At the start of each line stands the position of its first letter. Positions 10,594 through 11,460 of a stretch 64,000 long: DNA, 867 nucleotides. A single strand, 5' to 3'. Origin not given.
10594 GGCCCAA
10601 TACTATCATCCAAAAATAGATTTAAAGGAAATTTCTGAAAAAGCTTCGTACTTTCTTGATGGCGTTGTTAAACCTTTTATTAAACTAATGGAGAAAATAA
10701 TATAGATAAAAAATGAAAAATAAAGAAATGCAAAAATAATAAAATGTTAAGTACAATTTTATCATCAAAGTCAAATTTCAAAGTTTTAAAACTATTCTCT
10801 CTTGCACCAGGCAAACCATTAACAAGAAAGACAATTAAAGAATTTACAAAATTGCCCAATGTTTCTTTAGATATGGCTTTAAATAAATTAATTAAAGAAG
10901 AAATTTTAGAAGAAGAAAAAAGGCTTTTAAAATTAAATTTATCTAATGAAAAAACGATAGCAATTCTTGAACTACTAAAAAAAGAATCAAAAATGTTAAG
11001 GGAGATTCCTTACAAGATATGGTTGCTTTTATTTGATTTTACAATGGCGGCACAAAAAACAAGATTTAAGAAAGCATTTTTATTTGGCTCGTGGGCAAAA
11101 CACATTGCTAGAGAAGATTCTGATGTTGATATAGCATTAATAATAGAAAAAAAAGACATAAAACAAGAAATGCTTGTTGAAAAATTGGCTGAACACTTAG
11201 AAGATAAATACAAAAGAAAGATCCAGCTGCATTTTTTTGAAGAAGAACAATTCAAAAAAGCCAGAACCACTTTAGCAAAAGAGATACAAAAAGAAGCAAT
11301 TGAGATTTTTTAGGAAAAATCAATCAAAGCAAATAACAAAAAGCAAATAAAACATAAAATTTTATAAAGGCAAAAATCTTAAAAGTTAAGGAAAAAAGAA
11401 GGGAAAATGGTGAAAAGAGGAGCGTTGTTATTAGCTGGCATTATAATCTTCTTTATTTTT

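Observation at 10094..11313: HEPN/MNT toxin-antitoxin-like pair behind a duplicated perfect palindrome operator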

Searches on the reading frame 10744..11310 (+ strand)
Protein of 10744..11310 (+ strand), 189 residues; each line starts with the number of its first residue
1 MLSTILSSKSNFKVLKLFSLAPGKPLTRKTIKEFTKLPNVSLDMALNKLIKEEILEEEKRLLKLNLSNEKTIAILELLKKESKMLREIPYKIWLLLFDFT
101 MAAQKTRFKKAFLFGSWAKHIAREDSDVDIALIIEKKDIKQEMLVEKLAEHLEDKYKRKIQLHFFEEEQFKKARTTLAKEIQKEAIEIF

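Call 3: search_protein_families(library=pfam, proteins=[window:10744-11310:+], max_evalue=1)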
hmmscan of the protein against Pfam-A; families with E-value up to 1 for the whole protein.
window:10744-11310:+ (189 aa): 5 families
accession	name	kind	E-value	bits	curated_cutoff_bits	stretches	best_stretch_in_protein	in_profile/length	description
PF18765.7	Polbeta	-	7.2e-12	45.8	26.9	1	103-188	8-87/93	Polymerase beta, Nucleotidyltransferase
PF01909.29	NTP_transf_2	-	1e-06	29.5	21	1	109-183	15-88/93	Nucleotidyltransferase domain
PF22600.2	MTPAP-like_central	-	3.2e-05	24.5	27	1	107-174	38-103/139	Poly(A) RNA polymerase, mitochondrial-like, central palm domain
PF18144.7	SMODS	-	0.028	15.1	26.5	1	105-159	43-107/164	Second Messenger Oligonucleotide or Dinucleotide Synthetase domain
PF24419.1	Cupin_NOL9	-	0.89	9.5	27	0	31-89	64-122/152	Polynucleotide 5'-hydroxyl-kinase NOL9, N-terminal domain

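Call 4: search_protein_families(library=ncbifam, proteins=[window:10744-11310:+], max_evalue=1)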
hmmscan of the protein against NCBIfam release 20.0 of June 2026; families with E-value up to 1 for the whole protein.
window:10744-11310:+ (189 aa): 3 families
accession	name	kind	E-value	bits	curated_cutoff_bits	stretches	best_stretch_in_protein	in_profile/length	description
NF047752.1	MntA_antitoxin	equivalog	3e-11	43.2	60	1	104-186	3-78/106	type VII toxin-antitoxin system MntA family adenylyltransferase antitoxin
NF012212.1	ANT_9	subfamily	0.0043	16.3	340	1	110-149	23-64/249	aminoglycoside nucleotidyltransferase ANT(9)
NF003387.0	PRK04531.1-2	equivalog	0.24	9.8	426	1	133-175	291-333/441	acetylglutamate kinase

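Call 13: find_homologous_proteins(query=window:10744-11310:+)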
Query window:10744-11310:+ (189 aa): 15 proteins with E <= 0.001 among 338 candidates.
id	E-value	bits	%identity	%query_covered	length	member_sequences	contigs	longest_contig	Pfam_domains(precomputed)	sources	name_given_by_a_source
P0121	3.0e-107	374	99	100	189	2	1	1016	PF18765.8,PF01909.30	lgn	-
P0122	2.8e-97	342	89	100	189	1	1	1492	PF18765.8,PF22600.3,PF01909.30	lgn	-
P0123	4.7e-87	308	79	100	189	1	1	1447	PF18765.8,PF22600.3,PF01909.30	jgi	-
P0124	5.1e-82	292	77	100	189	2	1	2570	PF18765.8,PF01909.30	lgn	-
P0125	3.2e-73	263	71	96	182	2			PF18765.8,PF22600.3,PF01909.30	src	-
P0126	1.0e-72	262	66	100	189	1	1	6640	PF18765.8,PF01909.30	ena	-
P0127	2.7e-71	257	68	100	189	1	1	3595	PF18765.8,PF22600.3,PF01909.30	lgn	-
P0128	2.2e-70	254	66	100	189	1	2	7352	PF18765.8,PF01909.30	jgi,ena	jgi:predicted nucleotidyltransferase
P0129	1.2e-68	248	63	100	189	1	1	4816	PF18765.8,PF22600.3,PF01909.30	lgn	-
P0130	5.7e-67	243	63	100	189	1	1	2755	PF18765.8,PF01909.30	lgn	-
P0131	4.3e-64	234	60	100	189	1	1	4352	PF18765.8,PF22600.3,PF01909.30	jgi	jgi:predicted nucleotidyltransferase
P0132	6.6e-60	220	59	99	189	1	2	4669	PF18765.8,PF22600.3,PF01909.30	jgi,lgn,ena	-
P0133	3.8e-59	218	55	98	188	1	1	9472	PF18765.8,PF22600.3,PF01909.30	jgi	jgi:predicted nucleotidyltransferase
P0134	1.0e-31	128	40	96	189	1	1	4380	PF18765.8,PF01909.30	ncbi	-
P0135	6.1e-24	103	38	89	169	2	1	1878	PF18765.8,PF12633.14,PF22600.3,PF01909.30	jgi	jgi:predicted nucleotidyltransferase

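Call 28: find_homologous_proteins(query=A2)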
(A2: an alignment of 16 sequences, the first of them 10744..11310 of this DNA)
Query A2 (16 sequences) (189 aa, profile of the alignment): 430 proteins with E <= 0.001 among 8000 candidates; the best 120 are listed.
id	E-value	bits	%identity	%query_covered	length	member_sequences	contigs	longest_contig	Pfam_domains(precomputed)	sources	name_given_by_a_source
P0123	2.6e-90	319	79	100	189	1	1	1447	PF18765.8,PF22600.3,PF01909.30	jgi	-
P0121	2.8e-90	319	99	100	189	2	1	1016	PF18765.8,PF01909.30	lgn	-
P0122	6.1e-89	315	89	100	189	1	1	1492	PF18765.8,PF22600.3,PF01909.30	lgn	-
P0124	2.2e-86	306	77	100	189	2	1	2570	PF18765.8,PF01909.30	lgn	-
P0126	5.1e-86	305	66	100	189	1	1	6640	PF18765.8,PF01909.30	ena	-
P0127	5.1e-85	302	68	100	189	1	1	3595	PF18765.8,PF22600.3,PF01909.30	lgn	-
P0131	1.1e-84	301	60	100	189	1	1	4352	PF18765.8,PF22600.3,PF01909.30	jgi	jgi:predicted nucleotidyltransferase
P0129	3.0e-84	299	63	100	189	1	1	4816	PF18765.8,PF22600.3,PF01909.30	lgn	-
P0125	3.6e-83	296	71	96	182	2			PF18765.8,PF22600.3,PF01909.30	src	-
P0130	4.5e-83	296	63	100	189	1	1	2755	PF18765.8,PF01909.30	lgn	-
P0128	1.4e-82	294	66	100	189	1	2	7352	PF18765.8,PF01909.30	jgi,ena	jgi:predicted nucleotidyltransferase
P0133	4.0e-82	293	55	98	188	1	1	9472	PF18765.8,PF22600.3,PF01909.30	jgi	jgi:predicted nucleotidyltransferase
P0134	1.0e-68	249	40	96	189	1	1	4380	PF18765.8,PF01909.30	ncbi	-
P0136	6.2e-61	223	37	98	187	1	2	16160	PF18765.8,PF01909.30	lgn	-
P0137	4.7e-60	221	40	99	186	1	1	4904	PF18765.8,PF22600.3,PF01909.30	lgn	-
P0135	7.0e-60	220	38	89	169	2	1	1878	PF18765.8,PF12633.14,PF22600.3,PF01909.30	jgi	jgi:predicted nucleotidyltransferase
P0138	6.9e-57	210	39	99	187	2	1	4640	PF18765.8,PF22600.3,PF01909.30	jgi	-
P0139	8.3e-56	207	35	99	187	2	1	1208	PF18765.8,PF01909.30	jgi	jgi:predicted nucleotidyltransferase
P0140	1.3e-55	206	33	99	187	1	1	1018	PF18765.8,PF01909.30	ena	-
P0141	2.4e-55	205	39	94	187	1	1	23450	PF18765.8,PF22600.3,PF01909.30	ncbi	-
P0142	2.4e-55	205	37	99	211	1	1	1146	PF18765.8,PF12633.14,PF22600.3,PF01909.30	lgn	-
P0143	6.4e-55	204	40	99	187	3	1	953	PF18765.8,PF22600.3,PF01909.30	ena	-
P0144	1.0e-54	203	37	99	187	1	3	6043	PF18765.8,PF12633.14,PF22600.3,PF01909.30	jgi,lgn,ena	-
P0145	1.1e-54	203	39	99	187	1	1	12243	PF18765.8,PF22600.3,PF01909.30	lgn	-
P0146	1.2e-54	203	37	99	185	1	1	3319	PF18765.8,PF01909.30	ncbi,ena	-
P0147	1.6e-54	203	39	96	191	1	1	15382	PF18765.8,PF01909.30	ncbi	-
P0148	1.9e-54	202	38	96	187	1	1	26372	PF18765.8,PF22600.3,PF01909.30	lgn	-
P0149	2.0e-54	202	40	99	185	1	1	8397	PF18765.8,PF01909.30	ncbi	-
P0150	2.8e-54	202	36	99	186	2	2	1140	PF18765.8,PF01909.30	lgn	-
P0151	3.2e-54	202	37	93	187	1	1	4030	PF18765.8,PF22600.3,PF01909.30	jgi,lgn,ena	-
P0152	3.8e-54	201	38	99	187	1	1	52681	PF18765.8,PF01909.30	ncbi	-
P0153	4.0e-54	201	35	99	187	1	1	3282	PF18765.8,PF01909.30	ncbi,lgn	-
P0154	4.2e-54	201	39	99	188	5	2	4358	PF18765.8,PF22600.3,PF01909.30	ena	-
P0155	4.3e-54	201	37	99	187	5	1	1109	PF18765.8,PF01909.30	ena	-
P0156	4.8e-54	201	40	99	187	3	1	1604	PF18765.8,PF22600.3,PF01909.30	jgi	-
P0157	4.8e-54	201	38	99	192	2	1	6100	PF18765.8,PF22600.3,PF01909.30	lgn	-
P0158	5.2e-54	201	38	98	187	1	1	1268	PF18765.8,PF22600.3,PF01909.30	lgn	-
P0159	5.6e-54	201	34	99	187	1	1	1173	PF18765.8,PF01909.30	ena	-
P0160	6.9e-54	200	36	99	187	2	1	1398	PF18765.8,PF01909.30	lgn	-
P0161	8.7e-54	200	31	96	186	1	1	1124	PF18765.8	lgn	-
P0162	1.3e-53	200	36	99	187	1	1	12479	PF18765.8,PF01909.30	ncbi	-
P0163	1.3e-53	200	39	94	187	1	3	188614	PF18765.8,PF22600.3,PF01909.30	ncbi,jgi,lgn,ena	-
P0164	1.4e-53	199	35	99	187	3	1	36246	PF18765.8,PF01909.30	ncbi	-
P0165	2.1e-53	199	37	98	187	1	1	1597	PF18765.8,PF12633.14,PF01909.30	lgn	-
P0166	2.2e-53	199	37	93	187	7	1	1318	PF18765.8,PF01909.30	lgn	-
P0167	2.4e-53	199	40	94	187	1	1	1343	PF18765.8,PF22600.3,PF01909.30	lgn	-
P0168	2.5e-53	199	38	99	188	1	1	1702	PF18765.8,PF22600.3,PF01909.30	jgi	jgi:predicted nucleotidyltransferase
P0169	3.1e-53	198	37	96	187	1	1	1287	PF18765.8,PF01909.30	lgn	-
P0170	3.2e-53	198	41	94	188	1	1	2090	PF18765.8,PF22600.3,PF01909.30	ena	-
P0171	3.5e-53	198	35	99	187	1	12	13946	PF18765.8,PF01909.30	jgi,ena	-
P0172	4.1e-53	198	39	88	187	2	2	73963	PF18765.8,PF01909.30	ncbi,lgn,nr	ncbi:nucleotidyltransferase domain-containing protein [Candidatus Woesearchaeota archaeon]|nr:nucleo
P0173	4.4e-53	198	37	99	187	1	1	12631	PF18765.8,PF01909.30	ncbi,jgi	-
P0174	5.2e-53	198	39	98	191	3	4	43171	PF18765.8,PF22600.3,PF01909.30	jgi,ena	-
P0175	5.8e-53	197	36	98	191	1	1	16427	PF18765.8,PF22600.3,PF01909.30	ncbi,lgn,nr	ncbi:nucleotidyltransferase domain-containing protein [Candidatus Woesearchaeota archaeon]|nr:nucleo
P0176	6.8e-53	197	39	97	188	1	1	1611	PF18765.8,PF01909.30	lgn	-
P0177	6.8e-53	197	40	99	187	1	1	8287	PF18765.8,PF22600.3,PF01909.30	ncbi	-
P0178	7.4e-53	197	40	97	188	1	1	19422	PF18765.8,PF22600.3,PF01909.30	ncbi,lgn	-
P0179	7.6e-53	197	39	99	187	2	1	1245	PF18765.8,PF12633.14,PF22600.3,PF01909.30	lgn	-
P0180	8.7e-53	197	38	94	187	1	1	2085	PF18765.8,PF01909.30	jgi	jgi:predicted nucleotidyltransferase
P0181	9.5e-53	197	37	100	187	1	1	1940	PF18765.8,PF22600.3,PF01909.30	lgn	-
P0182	9.5e-53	197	39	96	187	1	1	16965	PF18765.8,PF01909.30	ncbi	-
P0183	9.8e-53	197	36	94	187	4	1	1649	PF18765.8,PF22600.3,PF01909.30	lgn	-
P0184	1.1e-52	197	41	99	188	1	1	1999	PF18765.8,PF22600.3,PF01909.30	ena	-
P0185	1.3e-52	196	37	98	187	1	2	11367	PF18765.8,PF22600.3,PF01909.30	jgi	-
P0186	1.4e-52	196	40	99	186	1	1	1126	PF18765.8,PF22600.3,PF01909.30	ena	-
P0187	1.5e-52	196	37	98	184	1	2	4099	PF18765.8,PF01909.30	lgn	-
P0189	2.0e-52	196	40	97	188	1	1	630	PF18765.8,PF01909.30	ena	-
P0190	2.0e-52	196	37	99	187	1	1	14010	PF18765.8,PF22600.3,PF01909.30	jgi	jgi:predicted nucleotidyltransferase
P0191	2.1e-52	196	38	96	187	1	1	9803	PF18765.8,PF01909.30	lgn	-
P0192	2.2e-52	196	40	99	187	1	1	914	PF18765.8,PF22600.3,PF01909.30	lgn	-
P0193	2.2e-52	196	37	99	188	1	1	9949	PF18765.8,PF22600.3,PF01909.30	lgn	-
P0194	2.8e-52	195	36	99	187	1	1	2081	PF18765.8,PF01909.30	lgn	-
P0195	2.9e-52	195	38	90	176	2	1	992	PF18765.8,PF22600.3,PF01909.30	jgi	-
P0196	3.0e-52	195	37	94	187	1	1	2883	PF18765.8,PF12633.14,PF22600.3,PF01909.30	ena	-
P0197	3.4e-52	195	37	95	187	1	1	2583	PF18765.8,PF01909.30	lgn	-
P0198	3.7e-52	195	39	99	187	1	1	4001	PF18765.8,PF01909.30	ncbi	-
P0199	3.8e-52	195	37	99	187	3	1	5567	PF18765.8,PF01909.30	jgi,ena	-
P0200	3.8e-52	195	37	94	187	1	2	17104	PF18765.8,PF01909.30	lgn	-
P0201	3.8e-52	195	37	99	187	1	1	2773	PF18765.8,PF01909.30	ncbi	-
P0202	4.2e-52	195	36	99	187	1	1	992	PF18765.8,PF01909.30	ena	-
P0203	5.8e-52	194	37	99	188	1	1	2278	PF18765.8,PF01909.30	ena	-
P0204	6.0e-52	194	35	99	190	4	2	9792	PF18765.8,PF01909.30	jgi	-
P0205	6.2e-52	194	35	99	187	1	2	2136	PF18765.8,PF22600.3,PF01909.30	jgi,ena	-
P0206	6.3e-52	194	36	93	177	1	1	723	PF18765.8,PF01909.30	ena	-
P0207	6.3e-52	194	37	98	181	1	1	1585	PF18765.8,PF01909.30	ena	-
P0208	6.9e-52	194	37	99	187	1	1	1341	PF18765.8,PF01909.30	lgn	-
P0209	7.1e-52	194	37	98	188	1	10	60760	PF18765.8,PF22600.3,PF01909.30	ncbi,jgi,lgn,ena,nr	ncbi:MAG TPA: nucleotidyltransferase domain-containing protein [Candidatus Nanoarchaeia archaeon]|nr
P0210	8.3e-52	194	37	93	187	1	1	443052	PF18765.8,PF01909.30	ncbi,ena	-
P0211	8.6e-52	194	35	94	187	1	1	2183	PF18765.8,PF01909.30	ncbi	-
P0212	9.2e-52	194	40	99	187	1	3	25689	PF18765.8,PF01909.30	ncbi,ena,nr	ncbi:hypothetical protein A3K63_03860 [Candidatus Micrarchaeota archaeon RBG_16_49_10]|nr:MAG: hypot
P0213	9.5e-52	193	35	99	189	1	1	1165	PF18765.8,PF01909.30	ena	-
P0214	1.4e-51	193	44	98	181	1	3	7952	PF18765.8,PF01909.30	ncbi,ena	-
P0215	1.5e-51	193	37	99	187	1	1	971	PF18765.8,PF22600.3,PF01909.30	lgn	-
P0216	1.7e-51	193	31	99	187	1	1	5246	PF18765.8,PF01909.30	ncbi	-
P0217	1.7e-51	193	36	99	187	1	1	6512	PF18765.8,PF01909.30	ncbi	-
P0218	2.2e-51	192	37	97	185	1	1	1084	PF18765.8,PF01909.30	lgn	-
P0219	2.3e-51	192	40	92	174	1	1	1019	PF18765.8,PF22600.3,PF01909.30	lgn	-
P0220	2.5e-51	192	38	95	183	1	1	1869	PF18765.8,PF22600.3,PF01909.30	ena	-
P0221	2.5e-51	192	40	99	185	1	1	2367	PF18765.8,PF22600.3,PF01909.30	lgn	-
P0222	2.5e-51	192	34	99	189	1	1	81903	PF18765.8,PF22600.3,PF01909.30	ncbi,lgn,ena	-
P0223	2.6e-51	192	37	96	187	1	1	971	PF18765.8,PF01909.30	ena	-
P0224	3.3e-51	192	35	98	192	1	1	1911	PF18765.8,PF01909.30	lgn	-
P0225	3.7e-51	192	39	92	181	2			PF18765.8,PF01909.30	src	-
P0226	4.5e-51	191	39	99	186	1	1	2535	PF18765.8,PF01909.30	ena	-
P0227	4.5e-51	191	34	99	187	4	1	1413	PF18765.8,PF01909.30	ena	-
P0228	4.6e-51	191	36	94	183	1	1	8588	PF18765.8,PF01909.30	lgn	-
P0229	5.9e-51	191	35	99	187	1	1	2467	PF18765.8,PF01909.30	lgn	-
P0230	5.9e-51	191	37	94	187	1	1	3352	PF18765.8,PF01909.30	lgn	-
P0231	6.8e-51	191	37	99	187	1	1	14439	PF18765.8,PF01909.30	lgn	-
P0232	7.2e-51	191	38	99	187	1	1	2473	PF18765.8,PF01909.30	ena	-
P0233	1.0e-50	190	37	94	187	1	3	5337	PF18765.8,PF01909.30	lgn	-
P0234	1.0e-50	190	36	96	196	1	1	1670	PF18765.8,PF01909.30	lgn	-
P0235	1.2e-50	190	37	98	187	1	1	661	PF18765.8,PF01909.30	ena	-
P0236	1.2e-50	190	40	99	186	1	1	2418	PF18765.8,PF22600.3,PF01909.30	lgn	-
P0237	1.3e-50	190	39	99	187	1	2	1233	PF18765.8,PF01909.30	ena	-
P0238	1.3e-50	190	39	94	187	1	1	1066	PF18765.8,PF01909.30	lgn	-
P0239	1.3e-50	190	37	99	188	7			PF18765.8,PF22600.3,PF01909.30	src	-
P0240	1.8e-50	189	42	98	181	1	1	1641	PF18765.8,PF01909.30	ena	-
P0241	1.8e-50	189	37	99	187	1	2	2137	PF18765.8,PF22600.3,PF01909.30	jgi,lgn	-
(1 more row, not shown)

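Call 31: search_solved_structures(query=A3, max_evalue=1, show_alignments=2)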
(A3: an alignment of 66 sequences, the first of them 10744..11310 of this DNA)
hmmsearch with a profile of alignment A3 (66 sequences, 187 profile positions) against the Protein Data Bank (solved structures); distinct sequences matched with E-value up to 1: 21.
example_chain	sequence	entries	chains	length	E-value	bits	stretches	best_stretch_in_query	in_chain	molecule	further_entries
9xbd_E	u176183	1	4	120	8.6e-08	35.1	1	98-186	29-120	Nucleotidyltransferase domain-containing protein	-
5yep_A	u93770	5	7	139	1.3e-06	31.2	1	107-159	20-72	Toxin-antitoxin system antidote Mnt family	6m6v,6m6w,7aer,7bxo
6m6u_A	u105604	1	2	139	7.2e-05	25.6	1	107-159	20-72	Toxin-antitoxin system antitoxin MntA family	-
1ylq_A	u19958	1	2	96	0.0016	21.2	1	104-172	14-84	putative nucleotidyltransferase, hypothetical protein AF0614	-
6yx5_B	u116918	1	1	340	0.0095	18.7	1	102-154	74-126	Multifunctional virulence effector protein DrrA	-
3nku_A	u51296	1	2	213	0.033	16.9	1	101-154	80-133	DrrA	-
2rff_A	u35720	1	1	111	0.042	16.6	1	105-140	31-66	Putative nucleotidyltransferase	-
6ywn_A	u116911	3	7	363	0.061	16.1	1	106-134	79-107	CutA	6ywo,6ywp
1no5_A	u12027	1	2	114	0.08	15.7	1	105-137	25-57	Hypothetical protein HI0073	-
8xeh_E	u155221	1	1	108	0.12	15.2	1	101-132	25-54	MNT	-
8xeo_A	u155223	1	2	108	0.13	15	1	101-132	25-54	MNT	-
9z7q_I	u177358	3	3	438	0.17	14.6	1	96-139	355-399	Cmr1-MntA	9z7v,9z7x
3nyb_A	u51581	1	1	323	0.21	14.3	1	107-153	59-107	Poly(A) RNA polymerase protein 2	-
7xs4_A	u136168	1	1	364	0.35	13.6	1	106-158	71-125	UTP:RNA uridylyltransferase 1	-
6l3f_A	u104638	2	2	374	0.37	13.5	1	106-158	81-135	UTP:RNA uridylyltransferase 1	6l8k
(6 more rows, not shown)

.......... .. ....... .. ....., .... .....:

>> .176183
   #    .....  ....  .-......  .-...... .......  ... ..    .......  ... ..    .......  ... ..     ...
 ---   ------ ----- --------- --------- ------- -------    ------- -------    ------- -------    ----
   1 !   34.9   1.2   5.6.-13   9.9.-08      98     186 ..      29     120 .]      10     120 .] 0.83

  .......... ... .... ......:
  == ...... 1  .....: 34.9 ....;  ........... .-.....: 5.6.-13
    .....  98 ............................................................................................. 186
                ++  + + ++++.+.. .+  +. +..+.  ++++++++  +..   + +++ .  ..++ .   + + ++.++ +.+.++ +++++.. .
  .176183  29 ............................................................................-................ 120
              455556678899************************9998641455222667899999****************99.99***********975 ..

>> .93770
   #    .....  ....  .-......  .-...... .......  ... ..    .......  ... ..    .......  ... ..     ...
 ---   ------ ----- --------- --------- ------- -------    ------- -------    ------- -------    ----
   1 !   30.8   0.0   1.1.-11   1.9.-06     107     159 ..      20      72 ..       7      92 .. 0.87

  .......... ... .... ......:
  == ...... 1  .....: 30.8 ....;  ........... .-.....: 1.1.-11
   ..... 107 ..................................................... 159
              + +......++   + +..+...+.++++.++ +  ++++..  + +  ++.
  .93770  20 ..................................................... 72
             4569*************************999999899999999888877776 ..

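Call 34: predict_structure(alignment_id=A3)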
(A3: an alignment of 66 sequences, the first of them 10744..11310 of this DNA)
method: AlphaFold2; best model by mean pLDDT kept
length: 189 residues; sequences in the alignment: 66
mean_pLDDT: 95.5   pTM: 0.89
mean pLDDT of the five models: 95.5, 94.7, 94.4, 93.4, 93.3
residues with pLDDT >= 90: 175; 70-90: 14; 50-70: 0; < 50: 0
segments of 3 or more residues with pLDDT < 50: none
pLDDT, mean of each block of 10 residues (from residue 1): 90 97 96 97 98 96 97 97 95 97 95 95 94 96 97 96 95 90 93
secondary structure, 60 per line:
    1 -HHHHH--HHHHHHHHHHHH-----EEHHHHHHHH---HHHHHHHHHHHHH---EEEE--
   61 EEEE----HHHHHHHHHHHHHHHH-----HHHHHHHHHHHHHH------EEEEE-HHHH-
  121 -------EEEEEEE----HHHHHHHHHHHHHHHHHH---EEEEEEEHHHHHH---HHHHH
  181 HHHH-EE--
elements in order: H2-6 H9-20 H28-35 H39-51 E55-58 E61-64 H69-84 H90-103 E110-114 H116-119 E128-134 H139-156 E160-166 H167-172 H176-184

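Call 38: fold_search(model_id=the predicted structure, library=pdb)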
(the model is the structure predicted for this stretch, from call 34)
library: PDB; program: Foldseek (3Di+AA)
matches with E <= 10: 1603; with E <= 0.001: 4
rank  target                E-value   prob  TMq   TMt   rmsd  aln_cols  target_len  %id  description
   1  8xeo_B                2.5e-04  1.00  0.42  0.76   2.4        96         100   18  Crystal structure of MNT antitoxin (released 2024-12-18)
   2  8xeo_A                4.7e-04  1.00  0.40  0.73   2.6        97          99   18  Crystal structure of MNT antitoxin (released 2024-12-18)
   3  8xeh_E                8.4e-04  1.00  0.41  0.72   2.4        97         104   18  Crystal structure of HEPN-MNT complex (released 2024-12-18)
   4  7bxo_E                8.4e-04  1.00  0.36  0.53   3.8       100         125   22  Crystal structure of the toxin-antitoxin with AMP-PNP (released 2020-09-30)
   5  7bxo_A                2.1e-03  1.00  0.34  0.48   4.3       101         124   24  Crystal structure of the toxin-antitoxin with AMP-PNP (released 2020-09-30)
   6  6m6u_F                2.7e-03  1.00  0.39  0.58   2.9        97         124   15  Crystal structure the toxin-antitoxin MntA-HpeT mutant-D39ED41E (released 2020-09-30)
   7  6m6u_A                2.7e-03  1.00  0.38  0.57   3.0        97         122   15  Crystal structure the toxin-antitoxin MntA-HpeT mutant-D39ED41E (released 2020-09-30)
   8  7clu_B                5.4e-03  0.89  0.28  0.19  14.9       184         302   13  PigF with SAH (released 2021-07-28)
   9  6m6v_A                6.1e-03  1.00  0.35  0.53   3.2       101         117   17  Crystal structure the toxin-antitoxin MntA-HepT (released 2020-09-30)
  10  2rff                  6.1e-03  1.00  0.31  0.49   5.0       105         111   15  Crystal structure of a putative nucleotidyltransferase (NP_343093.1) from Sulfolobus solfataricus at 1.40 A resolution (released 2007-10-16)
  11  6m6w_F                8.6e-03  1.00  0.33  0.46   4.2       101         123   24  Crystal structure the toxin-antitoxin MntA-HpeT mutant-Y104A (released 2020-09-30)
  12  2fa5_A                9.7e-03  1.00  0.33  0.42   7.8       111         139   13  The crystal structure of an unliganded multiple antibiotic-resistance repressor (MarR) from Xanthomonas campestris (released 2006-11-14)
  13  7ae9_G                1.2e-02  1.00  0.35  0.43   5.3       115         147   19  Crystal structure of mono-AMPylated HEPN(R46E) toxin in complex with MNT antitoxin (released 2020-12-30)
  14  3hhg_G                1.3e-02  0.89  0.29  0.20  14.1       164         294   13  Structure of CrgA, a LysR-type transcriptional regulator from Neisseria meningitidis. (released 2009-07-07)
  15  9e6a_D                1.6e-02  0.98  0.28  0.22  13.2       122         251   14  Pseudomonas putida KT2440 IclR-type transcription factor (PP_2609) (released 2025-11-12)
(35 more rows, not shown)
